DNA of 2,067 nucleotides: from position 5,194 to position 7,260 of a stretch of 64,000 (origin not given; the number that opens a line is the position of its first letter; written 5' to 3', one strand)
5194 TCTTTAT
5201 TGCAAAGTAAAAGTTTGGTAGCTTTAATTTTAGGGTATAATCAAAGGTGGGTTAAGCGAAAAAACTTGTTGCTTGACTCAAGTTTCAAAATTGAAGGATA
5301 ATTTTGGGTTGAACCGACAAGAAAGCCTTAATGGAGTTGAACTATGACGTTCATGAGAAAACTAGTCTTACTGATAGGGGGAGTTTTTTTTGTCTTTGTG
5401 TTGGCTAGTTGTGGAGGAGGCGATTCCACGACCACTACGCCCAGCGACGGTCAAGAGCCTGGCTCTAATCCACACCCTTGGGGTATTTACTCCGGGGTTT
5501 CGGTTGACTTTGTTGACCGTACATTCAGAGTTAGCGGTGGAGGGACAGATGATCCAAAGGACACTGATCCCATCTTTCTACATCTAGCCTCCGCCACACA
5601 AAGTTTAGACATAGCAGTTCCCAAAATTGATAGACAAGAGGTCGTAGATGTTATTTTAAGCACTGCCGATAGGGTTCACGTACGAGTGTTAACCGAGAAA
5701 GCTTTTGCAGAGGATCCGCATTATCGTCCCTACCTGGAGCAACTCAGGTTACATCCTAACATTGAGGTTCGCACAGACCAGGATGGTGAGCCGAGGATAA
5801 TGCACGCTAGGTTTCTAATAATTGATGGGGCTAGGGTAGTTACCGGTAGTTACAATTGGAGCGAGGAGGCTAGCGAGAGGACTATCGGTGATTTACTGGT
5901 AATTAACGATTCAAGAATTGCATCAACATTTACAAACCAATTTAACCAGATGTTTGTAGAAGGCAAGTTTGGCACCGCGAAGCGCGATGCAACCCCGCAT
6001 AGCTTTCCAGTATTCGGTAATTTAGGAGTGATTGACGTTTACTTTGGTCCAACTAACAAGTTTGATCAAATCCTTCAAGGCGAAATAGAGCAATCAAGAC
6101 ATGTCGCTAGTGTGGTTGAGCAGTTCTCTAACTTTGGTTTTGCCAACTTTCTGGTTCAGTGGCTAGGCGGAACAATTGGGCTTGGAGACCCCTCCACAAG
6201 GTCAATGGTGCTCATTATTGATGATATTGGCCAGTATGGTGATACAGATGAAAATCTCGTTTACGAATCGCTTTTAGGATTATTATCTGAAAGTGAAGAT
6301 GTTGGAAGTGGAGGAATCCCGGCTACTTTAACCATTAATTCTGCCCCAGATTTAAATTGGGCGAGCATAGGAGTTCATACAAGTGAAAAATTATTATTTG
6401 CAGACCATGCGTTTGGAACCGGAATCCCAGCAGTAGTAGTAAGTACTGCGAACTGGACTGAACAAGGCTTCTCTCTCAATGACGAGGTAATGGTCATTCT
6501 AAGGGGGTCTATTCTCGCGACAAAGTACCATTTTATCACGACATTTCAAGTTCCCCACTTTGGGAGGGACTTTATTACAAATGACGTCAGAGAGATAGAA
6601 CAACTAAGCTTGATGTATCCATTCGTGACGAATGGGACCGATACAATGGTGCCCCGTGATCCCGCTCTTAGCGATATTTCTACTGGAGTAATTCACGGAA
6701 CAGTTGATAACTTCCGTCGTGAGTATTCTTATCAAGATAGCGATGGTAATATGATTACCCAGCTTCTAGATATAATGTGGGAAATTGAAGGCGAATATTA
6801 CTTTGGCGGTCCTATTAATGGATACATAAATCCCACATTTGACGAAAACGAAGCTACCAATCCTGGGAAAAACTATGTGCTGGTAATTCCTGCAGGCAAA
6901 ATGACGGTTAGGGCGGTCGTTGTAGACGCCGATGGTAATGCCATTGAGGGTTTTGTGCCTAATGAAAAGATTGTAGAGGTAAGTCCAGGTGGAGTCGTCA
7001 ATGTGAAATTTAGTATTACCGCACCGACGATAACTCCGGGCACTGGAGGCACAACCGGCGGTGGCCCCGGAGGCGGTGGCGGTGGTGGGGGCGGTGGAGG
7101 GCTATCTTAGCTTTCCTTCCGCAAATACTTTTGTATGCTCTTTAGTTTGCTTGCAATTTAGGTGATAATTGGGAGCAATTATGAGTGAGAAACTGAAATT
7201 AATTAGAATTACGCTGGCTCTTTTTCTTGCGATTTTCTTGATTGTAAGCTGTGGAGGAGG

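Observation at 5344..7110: Lipoprotein with a double PLD fold in which both HKD motifs are altered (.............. and a fully degenerate second motif)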

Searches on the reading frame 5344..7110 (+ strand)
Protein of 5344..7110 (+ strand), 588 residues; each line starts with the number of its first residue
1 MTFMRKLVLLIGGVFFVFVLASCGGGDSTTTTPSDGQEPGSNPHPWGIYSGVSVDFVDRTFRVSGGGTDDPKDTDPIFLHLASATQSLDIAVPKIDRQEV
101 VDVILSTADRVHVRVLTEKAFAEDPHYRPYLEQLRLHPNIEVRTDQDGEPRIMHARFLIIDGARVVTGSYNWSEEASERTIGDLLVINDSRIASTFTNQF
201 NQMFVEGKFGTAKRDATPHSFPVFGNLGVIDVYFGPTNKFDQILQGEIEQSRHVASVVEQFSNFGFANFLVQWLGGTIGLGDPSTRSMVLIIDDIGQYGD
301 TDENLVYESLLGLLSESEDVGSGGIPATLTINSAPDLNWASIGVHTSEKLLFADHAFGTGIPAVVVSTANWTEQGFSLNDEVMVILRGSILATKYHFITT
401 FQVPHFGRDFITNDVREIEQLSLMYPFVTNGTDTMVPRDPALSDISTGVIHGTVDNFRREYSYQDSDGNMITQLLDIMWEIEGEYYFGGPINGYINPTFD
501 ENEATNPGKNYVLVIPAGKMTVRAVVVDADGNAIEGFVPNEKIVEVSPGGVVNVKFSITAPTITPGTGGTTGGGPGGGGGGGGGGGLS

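Call 3: search_protein_families(library=pfam, proteins=[window:5344-7110:+], max_evalue=1)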
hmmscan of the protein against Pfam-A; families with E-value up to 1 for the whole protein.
window:5344-7110:+ (588 aa): 3 families
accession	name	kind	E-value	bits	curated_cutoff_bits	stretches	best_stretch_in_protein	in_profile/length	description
PF13091.12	PLDc_2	-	3.1e-25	89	27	2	80-203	4-131/132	PLD-like domain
PF00614.28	PLDc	-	0.0035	17.8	21.9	1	152-175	4-27/28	Phospholipase D Active site motif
PF07894.18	SACK1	-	0.0035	17.4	21.4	1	153-206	219-271/274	Scaffolding anchor of CK1 domain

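Call 4: search_protein_families(library=ncbifam, proteins=[window:5344-7110:+], max_evalue=1)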
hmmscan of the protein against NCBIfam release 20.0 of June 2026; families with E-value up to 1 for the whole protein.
window:5344-7110:+ (588 aa): 6 families
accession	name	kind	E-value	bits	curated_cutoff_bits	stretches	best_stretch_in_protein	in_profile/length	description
NF010492.0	PRK13912.1-3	equivalog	5.3e-08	32.6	297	1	81-203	43-171/178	nuclease NucT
NF038319.1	DISARM_DrmC_I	equivalog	7.7e-06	25.6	133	1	118-203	157-234/236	DISARM system phospholipase D-like protein DrmC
NF010491.0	PRK13912.1-2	equivalog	0.0013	18.5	225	1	149-193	119-163/180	nuclease NucT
NF010493.0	PRK13912.1-4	equivalog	0.013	15.4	351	1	152-203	113-164/171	nuclease NucT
NF010490.0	PRK13912.1-1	equivalog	0.067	13.3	211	0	81-191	39-142/159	nuclease NucT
NF009107.0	PRK12452.1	equivalog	0.1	11.3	787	1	63-203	335-476/509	cardiolipin synthase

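Call 5: search_solved_structures(query=window:5344-7110:+, max_evalue=1, show_alignments=3)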
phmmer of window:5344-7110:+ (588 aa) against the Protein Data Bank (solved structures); distinct sequences matched with E-value up to 1: 7.
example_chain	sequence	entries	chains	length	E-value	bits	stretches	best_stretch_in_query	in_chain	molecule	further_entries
9lkx_K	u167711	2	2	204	3.5e-06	29.1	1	135-205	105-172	Mitochondrial cardiolipin hydrolase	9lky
4ggj_A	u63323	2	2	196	9.6e-06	27.6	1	137-206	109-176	Mitochondrial cardiolipin hydrolase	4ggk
7e0m_A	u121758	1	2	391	9.7e-05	24.3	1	129-202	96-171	Phospholipase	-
9vbj_A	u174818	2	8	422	0.014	17.2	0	150-204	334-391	5'-3' exonuclease PLD4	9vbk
8v08_A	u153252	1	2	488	0.022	16.5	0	150-204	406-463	5'-3' exonuclease PLD4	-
1byr_A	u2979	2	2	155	0.026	16.3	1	139-207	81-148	PROTEIN (ENDONUCLEASE)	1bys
6ehi_A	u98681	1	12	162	0.042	15.6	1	78-195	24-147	Nuclease NucT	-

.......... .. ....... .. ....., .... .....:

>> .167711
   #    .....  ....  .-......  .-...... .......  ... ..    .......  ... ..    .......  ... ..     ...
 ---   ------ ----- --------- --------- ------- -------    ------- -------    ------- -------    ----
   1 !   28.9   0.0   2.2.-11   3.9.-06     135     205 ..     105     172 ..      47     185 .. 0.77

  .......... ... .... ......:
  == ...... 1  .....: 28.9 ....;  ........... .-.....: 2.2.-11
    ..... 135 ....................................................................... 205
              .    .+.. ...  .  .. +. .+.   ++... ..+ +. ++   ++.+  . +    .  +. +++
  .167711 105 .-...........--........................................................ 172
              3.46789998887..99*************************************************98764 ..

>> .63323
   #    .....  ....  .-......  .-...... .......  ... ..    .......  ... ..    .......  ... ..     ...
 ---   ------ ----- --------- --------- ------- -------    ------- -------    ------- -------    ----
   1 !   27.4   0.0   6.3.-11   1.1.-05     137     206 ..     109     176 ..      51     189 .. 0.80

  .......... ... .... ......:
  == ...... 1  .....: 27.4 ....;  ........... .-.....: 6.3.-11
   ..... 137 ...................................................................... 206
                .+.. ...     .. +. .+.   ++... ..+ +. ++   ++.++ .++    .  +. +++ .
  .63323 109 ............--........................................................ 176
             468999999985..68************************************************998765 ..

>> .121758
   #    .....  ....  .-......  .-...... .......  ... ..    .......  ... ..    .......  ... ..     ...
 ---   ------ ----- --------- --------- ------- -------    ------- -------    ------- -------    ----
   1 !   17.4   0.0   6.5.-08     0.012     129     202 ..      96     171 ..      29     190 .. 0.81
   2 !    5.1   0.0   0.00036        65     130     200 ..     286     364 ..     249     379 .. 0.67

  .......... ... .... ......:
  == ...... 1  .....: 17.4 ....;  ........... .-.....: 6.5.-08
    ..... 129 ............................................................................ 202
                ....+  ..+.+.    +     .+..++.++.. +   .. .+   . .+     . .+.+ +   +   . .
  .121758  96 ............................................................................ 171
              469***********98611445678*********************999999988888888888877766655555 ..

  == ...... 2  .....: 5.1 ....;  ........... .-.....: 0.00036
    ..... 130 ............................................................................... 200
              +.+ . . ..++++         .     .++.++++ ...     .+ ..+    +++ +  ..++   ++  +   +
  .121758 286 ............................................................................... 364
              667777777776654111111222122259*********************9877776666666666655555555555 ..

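Call 6: find_homologous_proteins(query=window:5344-7110:+, max_evalue=0.001)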
Query window:5344-7110:+ (588 aa): 44 proteins with E <= 0.001 among 8000 candidates.
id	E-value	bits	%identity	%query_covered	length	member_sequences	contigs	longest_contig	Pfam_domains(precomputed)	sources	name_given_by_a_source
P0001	0.0e+0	1337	100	100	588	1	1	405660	PF13091.13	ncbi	-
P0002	7.8e-264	895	68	97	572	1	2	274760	PF13091.13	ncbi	-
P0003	4.3e-260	882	65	95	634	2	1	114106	PF13091.13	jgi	-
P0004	5.2e-188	644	51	96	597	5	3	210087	PF13091.13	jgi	-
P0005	5.1e-184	631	50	92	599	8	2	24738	PF13091.13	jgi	jgi:phosphatidylserine/phosphatidylglycerophosphate/cardiolipin synthase-like enzyme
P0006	2.6e-183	629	52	92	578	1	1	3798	PF13091.13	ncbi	-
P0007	1.9e-182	626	50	96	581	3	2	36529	PF13091.13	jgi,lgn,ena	-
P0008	2.9e-182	625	51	95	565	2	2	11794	PF13091.13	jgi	-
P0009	3.5e-178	612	49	94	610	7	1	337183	PF13091.13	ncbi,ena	-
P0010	4.2e-178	612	51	88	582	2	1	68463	PF13091.13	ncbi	-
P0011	6.2e-173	595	47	94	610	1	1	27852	PF13091.13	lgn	-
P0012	1.2e-122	429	42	89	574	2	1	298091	PF13091.13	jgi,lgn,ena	-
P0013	5.6e-115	403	40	94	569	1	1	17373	PF13091.13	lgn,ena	-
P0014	3.0e-112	394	39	89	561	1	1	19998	PF13091.13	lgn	-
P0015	3.8e-111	391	41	86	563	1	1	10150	PF13091.13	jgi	jgi:mitochondrial cardiolipin hydrolase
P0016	1.5e-110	389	39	92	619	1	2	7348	PF13091.13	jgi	jgi:hypothetical protein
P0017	5.6e-109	383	40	84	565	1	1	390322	PF13091.13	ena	-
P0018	4.4e-108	381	38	98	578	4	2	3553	PF13091.13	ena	-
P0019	1.5e-107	379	39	96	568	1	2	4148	PF13091.13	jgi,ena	-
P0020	4.5e-107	377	39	94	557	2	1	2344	PF13091.13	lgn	-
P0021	4.6e-107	377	37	99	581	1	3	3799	PF13091.13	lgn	-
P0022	7.1e-107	377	37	90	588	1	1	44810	PF13091.13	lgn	-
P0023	2.0e-106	375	38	95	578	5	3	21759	PF13091.13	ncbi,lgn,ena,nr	ncbi:hypothetical protein KDL29_15730 [bacterium]|nr:hypothetical protein [bacterium]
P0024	3.9e-106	374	37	97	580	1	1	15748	PF13091.13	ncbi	-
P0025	5.9e-105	370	39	88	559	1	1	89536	PF13091.13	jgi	jgi:phosphatidylserine/phosphatidylglycerophosphate/cardiolipin synthase-like enzyme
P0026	9.0e-105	370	36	96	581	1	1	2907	PF13091.13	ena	-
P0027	5.4e-104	367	38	95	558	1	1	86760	PF13091.13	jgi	jgi:mitochondrial cardiolipin hydrolase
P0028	1.0e-103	366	37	91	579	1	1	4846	PF13091.13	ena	-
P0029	1.1e-103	366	38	93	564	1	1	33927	PF13091.13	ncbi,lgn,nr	ncbi:hypothetical protein JW859_14855 [bacterium]|nr:hypothetical protein [bacterium]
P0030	1.7e-102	362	39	96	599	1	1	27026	PF13091.13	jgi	jgi:cardiolipin hydrolase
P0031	3.1e-100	355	37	94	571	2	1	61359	PF13091.13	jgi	jgi:hypothetical protein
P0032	3.1e-99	351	37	89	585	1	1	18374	PF13091.13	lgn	-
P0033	9.0e-99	350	37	90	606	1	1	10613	PF13091.13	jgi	jgi:mitochondrial cardiolipin hydrolase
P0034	2.3e-98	348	40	86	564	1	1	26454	PF13091.13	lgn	-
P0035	1.2e-95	339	38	92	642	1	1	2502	PF13091.13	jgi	jgi:cardiolipin hydrolase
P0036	1.3e-93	333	36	98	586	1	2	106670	PF13091.13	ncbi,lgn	-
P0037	7.7e-92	327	37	89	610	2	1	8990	PF13091.13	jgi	jgi:cardiolipin hydrolase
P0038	1.5e-84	303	35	89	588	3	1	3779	PF13091.13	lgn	-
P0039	3.2e-81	292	35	89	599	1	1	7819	PF13091.13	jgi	jgi:PLD-like domain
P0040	2.2e-15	74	34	16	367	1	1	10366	PF07894.19,PF13091.13,PF00614.29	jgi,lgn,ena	-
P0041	8.3e-15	72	49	10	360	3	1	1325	PF07894.19,PF13091.13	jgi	jgi:phosphatidylserine/phosphatidylglycerophosphate/cardiolipin synthase-like enzyme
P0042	9.6e-13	66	24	54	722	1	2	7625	PF13091.13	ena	-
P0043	1.1e-9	56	24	55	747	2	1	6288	PF18962.8,PF13091.13,PF16656.12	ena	-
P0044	6.9e-6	43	23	58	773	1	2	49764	PF18962.8,PF13091.13,PF18942.6,PF16656.12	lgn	-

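Call 14: find_related_loci(query=A1, collection=genome_contigs, flank=10000)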
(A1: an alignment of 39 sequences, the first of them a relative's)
Query A1 (588 aa) in genome_contigs; peptide patterns used: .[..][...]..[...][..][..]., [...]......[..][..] (x = any residue, [..] = any of these).
215 stretches matched a pattern; 28 encode a relative of the query (tblastn E <= 1e-3); 27 distinct loci.
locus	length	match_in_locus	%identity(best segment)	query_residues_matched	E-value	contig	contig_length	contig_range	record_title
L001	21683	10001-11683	54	6-564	0e+0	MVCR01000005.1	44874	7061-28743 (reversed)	MAG: Planctomycetales bacterium 4484_113 ex4484_113_scaffold_282, whole genome shotgun sequence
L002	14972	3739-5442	51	1-560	0e+0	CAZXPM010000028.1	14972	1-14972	MAG TPA_asm: uncultured Planctomycetales bacterium isolate binchicken_co355_82 genome assembly, contig: NODE_2238_length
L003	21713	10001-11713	50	1-564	0e+0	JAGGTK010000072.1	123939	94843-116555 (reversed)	MAG: bacterium isolate AUK046 PB_MANV_046_c_000000000002, whole genome shotgun sequence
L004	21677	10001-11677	49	8-559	3e-179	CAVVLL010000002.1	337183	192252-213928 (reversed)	MAG: uncultured bacterium isolate MFD04716.bin.2.297 genome assembly, contig: contig_105691, whole genome shotgun sequen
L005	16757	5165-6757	51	36-560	2e-178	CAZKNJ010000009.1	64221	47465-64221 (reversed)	MAG TPA_asm: uncultured Planctomycetales bacterium isolate binchicken_co163_352 genome assembly, contig: NODE_482_length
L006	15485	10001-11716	49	1-559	7e-174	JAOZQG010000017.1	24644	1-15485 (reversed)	MAG: bacterium isolate GMC4.metabat2.94 GMC4_1618_length_24644_cov_7.913986, whole genome shotgun sequence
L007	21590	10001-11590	50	46-563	8e-173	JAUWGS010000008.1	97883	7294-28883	MAG: Planctomycetales bacterium isolate CSMAG_2248 CSMAG_2248_k141_1955720_length_97883_cov_35.9842, whole genome shotgu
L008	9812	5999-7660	38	1-558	6e-113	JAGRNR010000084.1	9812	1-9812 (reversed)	MAG: bacterium isolate UBP7 HKST-UBA01 NODE_84_length_9812_cov_18.964150, whole genome shotgun sequence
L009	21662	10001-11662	38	1-558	6e-113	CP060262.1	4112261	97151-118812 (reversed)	MAG: Planctomycetales bacterium isolate HK-STAS-UBP7_A-1 chromosome, complete genome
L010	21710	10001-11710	38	6-581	5e-110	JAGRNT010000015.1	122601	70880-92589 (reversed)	MAG: bacterium isolate UBP7 HKST-UBA03 NODE_15_length_122601_cov_6.682528, whole genome shotgun sequence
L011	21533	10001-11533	39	45-558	1e-108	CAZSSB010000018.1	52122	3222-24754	MAG TPA_asm: uncultured Planctomycetales bacterium isolate binchicken_co334_328 genome assembly, contig: NODE_918_length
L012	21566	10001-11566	38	23-551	3e-107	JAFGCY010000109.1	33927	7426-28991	MAG: bacterium isolate Zod_Metabat.1143 k87_13594634, whole genome shotgun sequence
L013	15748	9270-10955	37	20-588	4e-104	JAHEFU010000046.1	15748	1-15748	MAG: Planctomycetales bacterium isolate Ww346 NODE_7576_length_15748_cov_2.151661, whole genome shotgun sequence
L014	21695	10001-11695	36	3-558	2e-101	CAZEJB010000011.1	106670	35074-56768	MAG TPA_asm: uncultured Planctomycetales bacterium isolate binchicken_co199_143 genome assembly, contig: NODE_251_length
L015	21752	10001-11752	36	5-576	7e-101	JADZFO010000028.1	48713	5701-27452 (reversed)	MAG: bacterium isolate SJ870 c_000000687027, whole genome shotgun sequence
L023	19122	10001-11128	23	3-395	1e-20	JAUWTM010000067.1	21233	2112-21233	MAG: Planctomycetota bacterium isolate CSMAG_2580 CSMAG_2580_k127_6027024_length_21233_cov_33.0000, whole genome shotgun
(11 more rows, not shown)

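Call 17: predict_structure(alignment_id=A1)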
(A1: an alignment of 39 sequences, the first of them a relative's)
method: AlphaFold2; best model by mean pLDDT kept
length: 588 residues; sequences in the alignment: 39
mean_pLDDT: 85.6   pTM: 0.83
mean pLDDT of the five models: 85.6, 83.0, 80.9, 78.7, 74.8
residues with pLDDT >= 90: 357; 70-90: 150; 50-70: 28; < 50: 53
segments of 3 or more residues with pLDDT < 50: 3-5, 18-40, 567-588
pLDDT, mean of each block of 10 residues (from residue 1): 50 50 32 37 76 94 92 94 97 94 97 94 93 97 80 85 95 88 96 95 90 86 90 92 97 96 97 95 94 92 96 73 78 88 89 96 95 87 95 90 83 92 93 86 94 91 85 91 94 87 88 95 93 89 96 92 59 41 39
secondary structure, 60 per line:
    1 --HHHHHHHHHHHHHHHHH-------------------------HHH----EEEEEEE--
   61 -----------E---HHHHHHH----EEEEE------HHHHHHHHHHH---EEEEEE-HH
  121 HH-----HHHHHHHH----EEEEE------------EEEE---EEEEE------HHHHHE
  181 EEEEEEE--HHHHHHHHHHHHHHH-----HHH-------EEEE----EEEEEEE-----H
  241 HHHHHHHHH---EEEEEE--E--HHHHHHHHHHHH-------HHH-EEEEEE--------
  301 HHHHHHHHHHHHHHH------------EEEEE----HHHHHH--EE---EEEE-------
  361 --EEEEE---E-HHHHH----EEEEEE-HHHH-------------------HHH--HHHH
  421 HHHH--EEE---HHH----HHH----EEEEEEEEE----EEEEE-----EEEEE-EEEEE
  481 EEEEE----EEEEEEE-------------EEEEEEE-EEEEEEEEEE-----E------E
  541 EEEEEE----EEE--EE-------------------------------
elements in order: H3-19 E52-58 H76-82 E87-91 H98-108 E112-117 H119-122 H128-135 E140-144 E157-160 E164-168 H175-179 E180-187 H190-204 E220-223 E228-234 H240-249 E253-258 H264-275 E287-292 H301-315 E328-332 H337-342 E350-353 E363-367 H373-377 E382-387 H389-392 H417-424 E427-429 E447-455 E460-464 E470-474 E476-485 E490-496 E510-516 E518-527 E540-546 E551-553

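Call 23: search_protein_representatives(protein=window:5344-7110:+)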
Query: 588 residues. Proteins with E-value up to 0.001 (for the whole library): 3151; up to 1e-10: 562; up to 1e-30: 12. The best 150 are listed.
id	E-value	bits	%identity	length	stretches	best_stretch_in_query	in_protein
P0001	0.0e+00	1337.2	100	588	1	1-588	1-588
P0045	7.6e-94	331.8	39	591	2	12-517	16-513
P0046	2.0e-92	327.1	40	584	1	16-581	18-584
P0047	5.6e-92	325.6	40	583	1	11-569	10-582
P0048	1.5e-88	314.3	37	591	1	7-573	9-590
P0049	1.6e-87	310.9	39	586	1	13-569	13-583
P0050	9.2e-66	239.1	34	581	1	52-586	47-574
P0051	2.8e-65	237.5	36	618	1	13-586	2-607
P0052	6.3e-59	216.5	38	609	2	43-395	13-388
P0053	1.5e-40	155.8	33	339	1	230-575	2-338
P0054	4.8e-36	140.9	31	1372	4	34-262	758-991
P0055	2.5e-33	132.0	48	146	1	94-234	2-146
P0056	1.4e-30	122.8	34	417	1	14-280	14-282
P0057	5.9e-30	120.8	37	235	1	351-579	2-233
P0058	1.1e-27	113.3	39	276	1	347-568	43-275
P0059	2.4e-26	108.9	33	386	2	33-237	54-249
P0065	1.1e-22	96.9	32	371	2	79-246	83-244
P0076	1.1e-20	90.2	29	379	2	81-252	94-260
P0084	3.1e-20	88.7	32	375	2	77-238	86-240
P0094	1.7e-19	86.3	31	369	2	81-239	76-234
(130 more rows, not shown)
